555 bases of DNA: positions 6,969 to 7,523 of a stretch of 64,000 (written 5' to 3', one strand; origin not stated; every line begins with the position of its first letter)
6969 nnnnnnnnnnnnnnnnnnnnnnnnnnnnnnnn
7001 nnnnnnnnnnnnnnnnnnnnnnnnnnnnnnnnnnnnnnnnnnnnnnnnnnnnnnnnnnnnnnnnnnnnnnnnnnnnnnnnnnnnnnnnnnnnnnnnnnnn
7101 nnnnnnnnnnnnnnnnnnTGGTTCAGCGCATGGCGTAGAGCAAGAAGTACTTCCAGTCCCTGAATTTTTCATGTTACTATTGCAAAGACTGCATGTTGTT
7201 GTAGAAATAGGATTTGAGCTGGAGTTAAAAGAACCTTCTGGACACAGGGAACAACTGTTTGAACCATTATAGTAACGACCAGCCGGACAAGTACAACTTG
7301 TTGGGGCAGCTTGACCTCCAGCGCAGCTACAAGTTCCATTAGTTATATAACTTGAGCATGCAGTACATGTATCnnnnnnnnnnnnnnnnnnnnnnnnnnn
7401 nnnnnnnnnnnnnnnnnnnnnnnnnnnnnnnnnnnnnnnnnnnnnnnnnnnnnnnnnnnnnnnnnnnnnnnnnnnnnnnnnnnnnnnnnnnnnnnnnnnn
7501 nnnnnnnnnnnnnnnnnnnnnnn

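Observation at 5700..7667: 655-aa secreted Cys-rich protein combining GCC2/GCC3-like eukaryotic-type modules with Listeria-Bacteroides-type repeats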

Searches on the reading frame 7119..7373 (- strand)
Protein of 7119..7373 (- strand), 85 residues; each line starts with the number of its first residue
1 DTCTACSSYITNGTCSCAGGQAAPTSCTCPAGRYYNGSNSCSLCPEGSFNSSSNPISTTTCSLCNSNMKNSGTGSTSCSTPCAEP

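Call 16: search_protein_families(library=pfam, proteins=[window:7119-7373:-], max_evalue=10)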
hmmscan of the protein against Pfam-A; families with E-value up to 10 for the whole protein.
seq(85 aa): 1 family
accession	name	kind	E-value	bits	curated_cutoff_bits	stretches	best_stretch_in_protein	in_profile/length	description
PF07699.19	Ephrin_rec_like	-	0.00089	19.4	23.1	1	32-78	1-45/48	Tyrosine-protein kinase ephrin type A/B receptor-like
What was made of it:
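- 7119..7373 (-): Ephrin_rec_like / TNFR-type Cys-rich module, residues 99-183 (12 Cys). PF07699 E 8.9e-4, 19.4 bits (cutoff 23.1), profile positions 1-45 of 48 (call 16).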

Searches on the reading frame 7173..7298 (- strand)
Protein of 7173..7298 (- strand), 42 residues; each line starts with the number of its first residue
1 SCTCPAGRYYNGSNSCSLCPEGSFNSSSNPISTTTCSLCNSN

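Call 16: search_protein_families(library=pfam, proteins=[window:7173-7298:-], max_evalue=10)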
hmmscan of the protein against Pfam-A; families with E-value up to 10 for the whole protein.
seq(42 aa): 3 families
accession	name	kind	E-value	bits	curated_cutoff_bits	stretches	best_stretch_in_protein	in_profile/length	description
PF07699.19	Ephrin_rec_like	-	0.0026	18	23.1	2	7-41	1-33/48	Tyrosine-protein kinase ephrin type A/B receptor-like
PF23091.2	TNFR_ELAPOR1_6th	-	0.0058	17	33.2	1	3-23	16-36/41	ELAPOR1-like, TNF receptor-like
PF00020.24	TNFR_c6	-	0.007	17.2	29.4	2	4-32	1-35/39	TNFR/NGFR cysteine-rich region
